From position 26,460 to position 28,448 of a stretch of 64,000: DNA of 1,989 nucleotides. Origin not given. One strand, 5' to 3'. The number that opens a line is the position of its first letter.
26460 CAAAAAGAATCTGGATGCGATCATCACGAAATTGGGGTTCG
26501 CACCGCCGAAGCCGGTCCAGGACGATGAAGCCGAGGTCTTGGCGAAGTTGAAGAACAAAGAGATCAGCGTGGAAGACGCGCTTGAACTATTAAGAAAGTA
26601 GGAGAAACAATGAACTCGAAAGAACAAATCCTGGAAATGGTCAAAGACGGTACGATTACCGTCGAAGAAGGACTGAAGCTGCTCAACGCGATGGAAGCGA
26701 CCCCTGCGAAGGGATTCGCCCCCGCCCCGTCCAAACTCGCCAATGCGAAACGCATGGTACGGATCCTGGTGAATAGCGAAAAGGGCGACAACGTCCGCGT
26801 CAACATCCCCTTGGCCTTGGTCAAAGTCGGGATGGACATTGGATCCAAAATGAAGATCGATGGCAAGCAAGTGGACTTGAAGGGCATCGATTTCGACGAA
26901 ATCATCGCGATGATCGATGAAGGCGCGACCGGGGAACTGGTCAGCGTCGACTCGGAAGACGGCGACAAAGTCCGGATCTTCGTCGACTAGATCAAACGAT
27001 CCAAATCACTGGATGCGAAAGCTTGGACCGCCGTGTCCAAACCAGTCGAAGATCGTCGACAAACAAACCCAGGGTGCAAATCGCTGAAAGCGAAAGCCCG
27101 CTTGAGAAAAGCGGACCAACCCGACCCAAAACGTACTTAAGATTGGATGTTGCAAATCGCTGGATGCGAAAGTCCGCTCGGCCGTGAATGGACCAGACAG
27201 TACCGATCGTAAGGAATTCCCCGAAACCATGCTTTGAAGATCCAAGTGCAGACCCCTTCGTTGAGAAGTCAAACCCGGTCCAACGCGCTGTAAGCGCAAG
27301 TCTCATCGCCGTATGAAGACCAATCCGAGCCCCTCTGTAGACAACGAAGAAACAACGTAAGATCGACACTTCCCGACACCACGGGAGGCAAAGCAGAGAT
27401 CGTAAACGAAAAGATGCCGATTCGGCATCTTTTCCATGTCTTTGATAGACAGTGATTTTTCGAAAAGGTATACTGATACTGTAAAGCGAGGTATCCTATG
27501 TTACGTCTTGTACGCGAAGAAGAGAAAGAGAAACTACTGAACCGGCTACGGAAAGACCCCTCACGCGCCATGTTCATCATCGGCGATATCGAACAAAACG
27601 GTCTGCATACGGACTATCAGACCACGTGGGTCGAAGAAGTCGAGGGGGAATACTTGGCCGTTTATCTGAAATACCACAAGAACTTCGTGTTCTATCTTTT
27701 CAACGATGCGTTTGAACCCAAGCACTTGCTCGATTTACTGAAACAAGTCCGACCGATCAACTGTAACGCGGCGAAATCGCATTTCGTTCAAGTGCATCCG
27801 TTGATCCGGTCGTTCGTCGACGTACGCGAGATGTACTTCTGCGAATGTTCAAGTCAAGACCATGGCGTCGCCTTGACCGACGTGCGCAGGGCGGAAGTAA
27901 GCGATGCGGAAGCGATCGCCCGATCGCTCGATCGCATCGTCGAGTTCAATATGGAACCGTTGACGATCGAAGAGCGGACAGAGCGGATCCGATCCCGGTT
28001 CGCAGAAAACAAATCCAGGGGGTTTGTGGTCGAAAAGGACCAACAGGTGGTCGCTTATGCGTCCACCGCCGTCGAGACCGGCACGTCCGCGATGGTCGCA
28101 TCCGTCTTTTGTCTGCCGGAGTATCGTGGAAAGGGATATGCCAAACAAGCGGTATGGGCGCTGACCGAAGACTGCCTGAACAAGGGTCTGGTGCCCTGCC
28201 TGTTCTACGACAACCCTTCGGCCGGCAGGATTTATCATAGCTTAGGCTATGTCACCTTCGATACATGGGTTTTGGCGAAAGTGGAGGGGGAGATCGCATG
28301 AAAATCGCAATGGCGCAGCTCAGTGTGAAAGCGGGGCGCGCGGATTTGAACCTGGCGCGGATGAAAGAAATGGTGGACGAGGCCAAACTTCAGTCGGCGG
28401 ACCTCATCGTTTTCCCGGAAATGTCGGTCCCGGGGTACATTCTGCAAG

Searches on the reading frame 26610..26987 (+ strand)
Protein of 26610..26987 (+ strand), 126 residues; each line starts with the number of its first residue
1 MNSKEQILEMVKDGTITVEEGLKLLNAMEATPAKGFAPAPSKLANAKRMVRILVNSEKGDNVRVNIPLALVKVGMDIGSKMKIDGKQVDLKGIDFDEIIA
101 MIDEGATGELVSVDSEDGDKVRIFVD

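Call 30: find_homologous_proteins(query=window:26610-26987:+, max_evalue=1e-20)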
Query window:26610-26987:+ (126 aa): 42 proteins with E <= 1e-20 among 53 candidates.
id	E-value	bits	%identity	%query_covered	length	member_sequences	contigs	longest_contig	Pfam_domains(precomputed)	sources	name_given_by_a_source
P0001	1.4e-69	250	97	100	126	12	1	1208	PF22746.2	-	-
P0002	4.8e-69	248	96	100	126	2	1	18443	PF22746.2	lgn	-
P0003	2.0e-55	204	84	100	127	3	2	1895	PF22746.2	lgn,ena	-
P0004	1.2e-52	195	79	100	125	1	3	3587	PF22746.2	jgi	jgi:hypothetical protein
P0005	4.6e-52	193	80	100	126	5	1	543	PF22746.2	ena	-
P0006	6.6e-52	193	77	100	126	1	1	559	PF22746.2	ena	-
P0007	1.5e-51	192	78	100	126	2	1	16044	PF22746.2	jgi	jgi:hypothetical protein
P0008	3.2e-51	191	75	100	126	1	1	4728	PF22746.2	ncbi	-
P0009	3.2e-51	190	78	100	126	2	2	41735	PF22746.2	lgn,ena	-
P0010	4.8e-51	190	77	100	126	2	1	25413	PF22746.2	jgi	-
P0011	3.9e-50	187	76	100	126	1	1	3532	PF22746.2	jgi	jgi:hypothetical protein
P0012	5.1e-50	187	80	100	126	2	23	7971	PF22746.2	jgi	jgi:hypothetical protein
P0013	7.2e-50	186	74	100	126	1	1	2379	PF22746.2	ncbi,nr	ncbi:MAG: hypothetical protein E4G74_03540 [Erysipelotrichales bacterium]|nr:MAG: hypothetical prote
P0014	4.0e-49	184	75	100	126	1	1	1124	PF22746.2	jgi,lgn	-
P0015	6.1e-49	183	75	100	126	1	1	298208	PF22746.2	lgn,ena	-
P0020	1.3e-43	166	67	100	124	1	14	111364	PF22746.2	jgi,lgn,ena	-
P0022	2.9e-43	165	66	100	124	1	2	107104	PF22746.2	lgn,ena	-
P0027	1.5e-34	137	54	100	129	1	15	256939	PF22746.2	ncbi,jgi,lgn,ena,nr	ncbi:MAG: hypothetical protein KGZ84_09485 [Erysipelotrichia bacterium]|jgi:hypothetical protein|nr:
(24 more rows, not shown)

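Call 31: search_protein_families(library=pfam, proteins=[window:26610-26987:+], max_evalue=0.01)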
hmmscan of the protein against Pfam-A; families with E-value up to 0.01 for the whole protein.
window:26610-26987:+ (126 aa): 1 family
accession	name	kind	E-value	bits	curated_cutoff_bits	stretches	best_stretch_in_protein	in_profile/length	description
PF22746.1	SHOCT-like_DUF2089-C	-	2.3e-10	40.1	27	1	4-30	3-29/32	SHOCT-like domain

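Call 32: find_encoding_contigs(protein=P0007, flank=1600, max_places=2)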
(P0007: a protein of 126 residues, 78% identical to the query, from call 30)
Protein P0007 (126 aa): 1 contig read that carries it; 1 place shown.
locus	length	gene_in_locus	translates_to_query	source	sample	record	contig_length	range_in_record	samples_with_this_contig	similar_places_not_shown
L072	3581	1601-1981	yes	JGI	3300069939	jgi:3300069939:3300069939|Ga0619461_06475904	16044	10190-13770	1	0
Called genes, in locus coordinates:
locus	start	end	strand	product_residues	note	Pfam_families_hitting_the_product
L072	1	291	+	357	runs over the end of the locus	PF00091:Tubulin, PF12327:FtsZ_C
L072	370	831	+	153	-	-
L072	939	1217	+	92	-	-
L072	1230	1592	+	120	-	PF22747:Zn_ribbon_DUF2089, PF09862:DUF2089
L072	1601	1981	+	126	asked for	PF22746:SHOCT-like_DUF2089-C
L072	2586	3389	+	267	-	PF00583:Acetyltransf_1, PF12746:GNAT_acetyltran (weak), PF13508:Acetyltransf_7 (weak), PF08445:FR47 (weak)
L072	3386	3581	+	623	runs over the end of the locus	PF00795:CN_hydrolase, PF02540:NAD_synthase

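Call 33: find_encoding_contigs(protein=P0009, flank=1600, max_places=2)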
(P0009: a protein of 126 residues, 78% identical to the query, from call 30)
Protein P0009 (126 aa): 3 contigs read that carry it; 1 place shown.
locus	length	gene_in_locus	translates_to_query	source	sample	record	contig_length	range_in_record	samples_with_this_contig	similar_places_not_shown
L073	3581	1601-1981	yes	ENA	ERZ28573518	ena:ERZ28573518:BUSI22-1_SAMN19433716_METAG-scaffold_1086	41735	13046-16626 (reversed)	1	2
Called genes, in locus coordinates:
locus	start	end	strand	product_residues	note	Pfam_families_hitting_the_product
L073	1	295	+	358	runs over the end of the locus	PF00091:Tubulin, PF12327:FtsZ_C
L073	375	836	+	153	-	-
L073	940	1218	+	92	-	-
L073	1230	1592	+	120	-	PF22747:Zn_ribbon_DUF2089, PF09862:DUF2089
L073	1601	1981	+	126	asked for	PF22746:SHOCT-like_DUF2089-C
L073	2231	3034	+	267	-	PF12746:GNAT_acetyltran, PF13673:Acetyltransf_10 (weak), PF00583:Acetyltransf_1, PF13508:Acetyltransf_7, PF08445:FR47 (faint)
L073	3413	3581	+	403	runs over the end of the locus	PF02540:NAD_synthase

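Call 34: find_encoding_contigs(protein=P0010, flank=1600, max_places=2)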
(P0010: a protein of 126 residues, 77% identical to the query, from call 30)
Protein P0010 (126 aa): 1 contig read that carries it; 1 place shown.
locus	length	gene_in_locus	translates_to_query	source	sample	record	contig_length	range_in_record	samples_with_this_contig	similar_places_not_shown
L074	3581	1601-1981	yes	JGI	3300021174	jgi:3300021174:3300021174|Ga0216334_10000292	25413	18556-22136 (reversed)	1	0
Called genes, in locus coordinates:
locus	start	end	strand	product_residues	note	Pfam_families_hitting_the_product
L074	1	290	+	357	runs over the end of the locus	PF00091:Tubulin, PF12327:FtsZ_C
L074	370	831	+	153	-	-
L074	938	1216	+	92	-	-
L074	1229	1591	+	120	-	PF22747:Zn_ribbon_DUF2089, PF09862:DUF2089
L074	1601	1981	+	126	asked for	PF22746:SHOCT-like_DUF2089-C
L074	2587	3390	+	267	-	PF12746:GNAT_acetyltran, PF00583:Acetyltransf_1, PF13508:Acetyltransf_7 (weak)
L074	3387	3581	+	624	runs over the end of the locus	PF00795:CN_hydrolase, PF02540:NAD_synthase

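Call 35: find_encoding_contigs(protein=P0012, flank=1600, max_places=3)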
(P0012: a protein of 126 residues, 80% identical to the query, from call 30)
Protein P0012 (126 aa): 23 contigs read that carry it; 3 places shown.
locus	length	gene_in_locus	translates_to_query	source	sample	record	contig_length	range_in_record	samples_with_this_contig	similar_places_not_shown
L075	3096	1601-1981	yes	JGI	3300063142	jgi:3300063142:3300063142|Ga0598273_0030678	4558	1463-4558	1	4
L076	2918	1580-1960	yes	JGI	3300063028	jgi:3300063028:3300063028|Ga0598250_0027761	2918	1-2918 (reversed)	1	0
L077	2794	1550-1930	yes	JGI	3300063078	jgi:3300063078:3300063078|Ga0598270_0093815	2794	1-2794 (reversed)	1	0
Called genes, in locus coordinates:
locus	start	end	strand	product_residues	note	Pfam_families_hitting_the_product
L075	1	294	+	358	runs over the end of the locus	PF00091:Tubulin, PF12327:FtsZ_C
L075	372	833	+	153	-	-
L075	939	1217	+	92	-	-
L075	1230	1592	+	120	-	PF22747:Zn_ribbon_DUF2089, PF09862:DUF2089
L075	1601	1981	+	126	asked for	PF22746:SHOCT-like_DUF2089-C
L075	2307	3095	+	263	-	?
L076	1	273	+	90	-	?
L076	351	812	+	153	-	-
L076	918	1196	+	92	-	-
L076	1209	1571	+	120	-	PF22747:Zn_ribbon_DUF2089, PF09862:DUF2089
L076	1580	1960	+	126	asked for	PF22746:SHOCT-like_DUF2089-C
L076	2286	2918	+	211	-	?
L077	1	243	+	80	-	?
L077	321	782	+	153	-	-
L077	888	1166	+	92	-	-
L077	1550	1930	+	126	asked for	PF22746:SHOCT-like_DUF2089-C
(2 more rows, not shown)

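Call 36: find_encoding_contigs(protein=P0015, flank=1600, max_places=2)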
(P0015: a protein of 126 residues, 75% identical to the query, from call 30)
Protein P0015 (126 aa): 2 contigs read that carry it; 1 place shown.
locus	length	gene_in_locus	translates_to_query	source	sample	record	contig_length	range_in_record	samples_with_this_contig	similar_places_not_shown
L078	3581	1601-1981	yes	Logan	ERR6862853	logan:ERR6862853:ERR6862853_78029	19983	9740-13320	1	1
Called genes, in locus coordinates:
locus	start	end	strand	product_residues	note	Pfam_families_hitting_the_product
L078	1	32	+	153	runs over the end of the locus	-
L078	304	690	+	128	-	PF04304:DUF454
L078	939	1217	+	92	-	-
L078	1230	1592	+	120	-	PF22747:Zn_ribbon_DUF2089, PF09862:DUF2089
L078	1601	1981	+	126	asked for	PF22746:SHOCT-like_DUF2089-C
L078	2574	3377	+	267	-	PF13302:Acetyltransf_3 (faint), PF00583:Acetyltransf_1, PF12746:GNAT_acetyltran (weak), PF13508:Acetyltransf_7 (faint)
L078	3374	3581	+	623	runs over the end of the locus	PF00795:CN_hydrolase, PF02540:NAD_synthase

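Call 37: find_encoding_contigs(protein=P0004, flank=1600, max_places=2)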
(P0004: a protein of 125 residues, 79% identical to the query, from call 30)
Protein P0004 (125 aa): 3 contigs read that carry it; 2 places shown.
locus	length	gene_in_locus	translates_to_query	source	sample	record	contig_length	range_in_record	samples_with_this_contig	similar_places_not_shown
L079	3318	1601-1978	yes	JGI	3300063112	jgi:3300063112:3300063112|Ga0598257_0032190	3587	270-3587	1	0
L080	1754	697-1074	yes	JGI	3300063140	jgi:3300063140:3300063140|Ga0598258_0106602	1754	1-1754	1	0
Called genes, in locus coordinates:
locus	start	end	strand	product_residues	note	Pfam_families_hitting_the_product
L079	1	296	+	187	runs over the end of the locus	?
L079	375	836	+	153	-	-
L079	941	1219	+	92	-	-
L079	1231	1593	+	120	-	PF22747:Zn_ribbon_DUF2089, PF09862:DUF2089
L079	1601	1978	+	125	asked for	PF22746:SHOCT-like_DUF2089-C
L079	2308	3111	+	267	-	PF00583:Acetyltransf_1, PF13673:Acetyltransf_10 (weak), PF12746:GNAT_acetyltran, PF13508:Acetyltransf_7 (weak), PF08445:FR47 (weak)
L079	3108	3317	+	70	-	?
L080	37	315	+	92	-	-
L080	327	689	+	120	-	PF22747:Zn_ribbon_DUF2089, PF09862:DUF2089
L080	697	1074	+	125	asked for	PF22746:SHOCT-like_DUF2089-C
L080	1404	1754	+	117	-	?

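Call 38: find_encoding_contigs(protein=P0011, flank=1600, max_places=1)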
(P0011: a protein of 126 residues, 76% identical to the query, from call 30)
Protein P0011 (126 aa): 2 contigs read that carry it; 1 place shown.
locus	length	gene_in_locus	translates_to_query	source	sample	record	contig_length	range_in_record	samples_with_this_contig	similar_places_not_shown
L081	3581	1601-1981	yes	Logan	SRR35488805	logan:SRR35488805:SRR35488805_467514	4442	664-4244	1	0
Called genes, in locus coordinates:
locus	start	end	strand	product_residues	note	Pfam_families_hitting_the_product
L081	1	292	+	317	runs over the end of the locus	?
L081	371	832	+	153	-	-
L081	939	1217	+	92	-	-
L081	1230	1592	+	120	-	PF22747:Zn_ribbon_DUF2089, PF09862:DUF2089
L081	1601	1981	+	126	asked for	PF22746:SHOCT-like_DUF2089-C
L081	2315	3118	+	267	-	PF12746:GNAT_acetyltran, PF00583:Acetyltransf_1, PF13673:Acetyltransf_10 (weak), PF13508:Acetyltransf_7 (weak), PF08445:FR47 (weak)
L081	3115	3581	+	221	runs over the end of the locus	?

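Call 39: find_encoding_contigs(protein=P0020, flank=1600, max_places=2)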
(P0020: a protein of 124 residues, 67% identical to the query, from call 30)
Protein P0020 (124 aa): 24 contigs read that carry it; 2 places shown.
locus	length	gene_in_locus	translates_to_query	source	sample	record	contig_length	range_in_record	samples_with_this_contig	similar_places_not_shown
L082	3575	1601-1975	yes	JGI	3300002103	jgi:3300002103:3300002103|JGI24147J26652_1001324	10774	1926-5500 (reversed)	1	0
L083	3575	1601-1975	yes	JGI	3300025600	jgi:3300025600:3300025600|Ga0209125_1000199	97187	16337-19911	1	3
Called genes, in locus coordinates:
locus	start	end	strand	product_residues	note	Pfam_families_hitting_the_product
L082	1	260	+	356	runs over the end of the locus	PF00091:Tubulin, PF12327:FtsZ_C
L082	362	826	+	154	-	-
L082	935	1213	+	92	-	-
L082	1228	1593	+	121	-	PF22747:Zn_ribbon_DUF2089, PF09862:DUF2089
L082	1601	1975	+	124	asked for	PF22746:SHOCT-like_DUF2089-C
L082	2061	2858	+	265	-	-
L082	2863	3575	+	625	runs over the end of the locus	-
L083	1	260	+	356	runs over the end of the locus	PF00091:Tubulin, PF12327:FtsZ_C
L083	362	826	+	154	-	-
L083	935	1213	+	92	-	-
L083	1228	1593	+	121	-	PF22747:Zn_ribbon_DUF2089, PF09862:DUF2089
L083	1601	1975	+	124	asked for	PF22746:SHOCT-like_DUF2089-C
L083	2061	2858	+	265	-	PF00583:Acetyltransf_1, PF12746:GNAT_acetyltran (weak), PF13508:Acetyltransf_7 (weak)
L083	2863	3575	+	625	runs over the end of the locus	PF00795:CN_hydrolase, PF02540:NAD_synthase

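Call 40: find_encoding_contigs(protein=P0022, flank=1600, max_places=1)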
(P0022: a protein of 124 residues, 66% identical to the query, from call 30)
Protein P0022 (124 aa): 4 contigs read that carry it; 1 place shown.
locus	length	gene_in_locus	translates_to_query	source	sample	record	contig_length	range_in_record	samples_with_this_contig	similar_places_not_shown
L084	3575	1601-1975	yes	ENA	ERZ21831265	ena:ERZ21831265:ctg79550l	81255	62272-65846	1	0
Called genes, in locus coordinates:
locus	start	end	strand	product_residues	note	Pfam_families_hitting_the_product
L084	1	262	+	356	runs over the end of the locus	PF00091:Tubulin, PF12327:FtsZ_C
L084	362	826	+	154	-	-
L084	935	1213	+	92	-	-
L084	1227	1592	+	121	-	PF22747:Zn_ribbon_DUF2089, PF09862:DUF2089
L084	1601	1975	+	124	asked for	PF22746:SHOCT-like_DUF2089-C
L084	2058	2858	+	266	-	PF00583:Acetyltransf_1 (weak), PF12746:GNAT_acetyltran (weak), PF13508:Acetyltransf_7 (weak)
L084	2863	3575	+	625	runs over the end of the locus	PF00795:CN_hydrolase, PF02540:NAD_synthase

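Call 41: find_encoding_contigs(protein=P0027, flank=1600, max_places=1)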
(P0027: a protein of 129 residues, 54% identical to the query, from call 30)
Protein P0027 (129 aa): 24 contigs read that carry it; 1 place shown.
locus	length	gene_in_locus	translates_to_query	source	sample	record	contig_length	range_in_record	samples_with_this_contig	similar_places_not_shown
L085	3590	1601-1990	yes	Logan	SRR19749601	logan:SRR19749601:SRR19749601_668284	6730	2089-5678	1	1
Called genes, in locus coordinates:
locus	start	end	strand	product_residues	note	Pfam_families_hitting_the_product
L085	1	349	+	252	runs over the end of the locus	PF03099:BPL_LplA_LipB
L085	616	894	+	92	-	-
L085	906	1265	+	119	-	PF22747:Zn_ribbon_DUF2089, PF09862:DUF2089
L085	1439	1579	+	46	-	-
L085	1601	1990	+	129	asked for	PF22746:SHOCT-like_DUF2089-C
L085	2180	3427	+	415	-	PF16491:Peptidase_M48_N, PF05569:Peptidase_M56 (faint), PF01435:Peptidase_M48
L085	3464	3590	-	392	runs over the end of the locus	?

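Call 74: find_related_loci(query=window:26610-26987:+, collection=metagenome_contigs, flank=1500)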
Query window:26610-26987:+ (126 aa) in metagenome_contigs; peptide patterns used: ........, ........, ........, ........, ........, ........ (x = any residue, [..] = any of these).
223 stretches matched a pattern; 12 encode a relative of the query (tblastn E <= 1e-3); 12 distinct loci.
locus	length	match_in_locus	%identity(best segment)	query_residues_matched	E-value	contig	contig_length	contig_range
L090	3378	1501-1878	98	1-126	7e-79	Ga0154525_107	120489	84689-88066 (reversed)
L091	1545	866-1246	84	1-126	1e-65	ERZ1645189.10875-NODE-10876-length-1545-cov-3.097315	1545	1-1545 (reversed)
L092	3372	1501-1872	67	1-126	1e-52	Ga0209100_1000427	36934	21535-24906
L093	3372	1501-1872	67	1-126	2e-52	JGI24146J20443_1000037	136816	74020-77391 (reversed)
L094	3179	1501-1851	42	6-126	1e-24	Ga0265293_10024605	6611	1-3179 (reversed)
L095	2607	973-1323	40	6-126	7e-24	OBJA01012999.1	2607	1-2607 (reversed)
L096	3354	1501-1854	40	6-126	7e-19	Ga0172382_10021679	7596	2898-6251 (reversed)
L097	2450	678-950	42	35-123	3e-16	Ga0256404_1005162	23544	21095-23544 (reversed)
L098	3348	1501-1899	33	4-125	2e-14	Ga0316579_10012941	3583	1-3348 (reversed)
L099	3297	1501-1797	34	22-120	2e-14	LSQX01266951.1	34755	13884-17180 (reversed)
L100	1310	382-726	30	6-126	9e-13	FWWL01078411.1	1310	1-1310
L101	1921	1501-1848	39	6-126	2e-10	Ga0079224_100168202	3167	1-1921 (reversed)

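Call 82: search_solved_structures(query=window:26610-26987:+, max_evalue=1)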
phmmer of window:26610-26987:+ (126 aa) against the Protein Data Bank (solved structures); distinct sequences matched with E-value up to 1: 5.
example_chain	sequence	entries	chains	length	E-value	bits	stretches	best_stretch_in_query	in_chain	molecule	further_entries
2fok_A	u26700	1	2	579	0.16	15.8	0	59-108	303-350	FOKI RESTRICTION ENDONUCLEASE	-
1fok_A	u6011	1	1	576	0.17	15.7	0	59-108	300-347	PROTEIN (FOKI RESTRICTION ENDONUCLEASE)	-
4dil_A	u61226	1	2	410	0.23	15.3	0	24-88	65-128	FLAVOPROTEIN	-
7mjr_A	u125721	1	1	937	0.43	14.4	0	25-108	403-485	Vip4Da1 protein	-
5v8s_A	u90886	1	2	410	0.89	13.4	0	24-88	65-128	Flavoprotein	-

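Call 83: find_encoding_contigs(protein=P0013, flank=1600, max_places=1)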
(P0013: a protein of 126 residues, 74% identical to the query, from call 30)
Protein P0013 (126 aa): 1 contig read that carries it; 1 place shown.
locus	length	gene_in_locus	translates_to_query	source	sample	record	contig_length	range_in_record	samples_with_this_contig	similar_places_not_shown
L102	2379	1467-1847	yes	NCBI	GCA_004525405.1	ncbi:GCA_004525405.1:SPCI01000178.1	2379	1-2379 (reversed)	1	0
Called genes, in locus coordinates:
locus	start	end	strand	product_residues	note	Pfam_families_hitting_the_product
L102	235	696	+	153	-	-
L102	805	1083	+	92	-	-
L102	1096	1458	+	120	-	PF22747:Zn_ribbon_DUF2089, PF09862:DUF2089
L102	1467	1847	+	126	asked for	PF22746:SHOCT-like_DUF2089-C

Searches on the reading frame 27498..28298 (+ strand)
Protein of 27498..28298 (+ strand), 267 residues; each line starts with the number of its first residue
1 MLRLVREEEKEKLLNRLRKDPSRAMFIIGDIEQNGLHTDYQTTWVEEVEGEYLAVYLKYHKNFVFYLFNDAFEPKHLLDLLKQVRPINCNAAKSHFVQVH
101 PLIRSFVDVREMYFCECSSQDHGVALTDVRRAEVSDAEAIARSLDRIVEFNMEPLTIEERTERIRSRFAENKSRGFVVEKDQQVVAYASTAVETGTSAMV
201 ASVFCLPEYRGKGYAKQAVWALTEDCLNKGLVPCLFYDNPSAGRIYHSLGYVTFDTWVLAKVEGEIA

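Call 31: search_protein_families(library=pfam, proteins=[window:27498-28298:+], max_evalue=0.01)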
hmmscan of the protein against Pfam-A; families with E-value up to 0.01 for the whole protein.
window:27498-28298:+ (267 aa): 7 families
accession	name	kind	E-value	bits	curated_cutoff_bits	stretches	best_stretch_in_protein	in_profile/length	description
PF12746.13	GNAT_acetyltran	-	1e-12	48.7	26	1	168-256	153-239/243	GNAT acetyltransferase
PF00583.31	Acetyltransf_1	-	2e-12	47.8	20.7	1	148-251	5-116/116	Acetyltransferase (GNAT) family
PF13508.13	Acetyltransf_7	-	4.4e-09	37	27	1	173-252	3-83/84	Acetyltransferase (GNAT) domain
PF13302.13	Acetyltransf_3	-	6.1e-09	37.1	25.4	1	130-250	5-136/138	Acetyltransferase (GNAT) domain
PF13673.13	Acetyltransf_10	-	7.2e-07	29.7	23.6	1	161-254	19-110/128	Acetyltransferase (GNAT) domain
PF13527.13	Acetyltransf_9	-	0.00015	22.2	25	1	129-251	2-124/127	Acetyltransferase (GNAT) domain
PF08445.16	FR47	-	0.00038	20.8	22.1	1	198-254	22-80/86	FR47-like protein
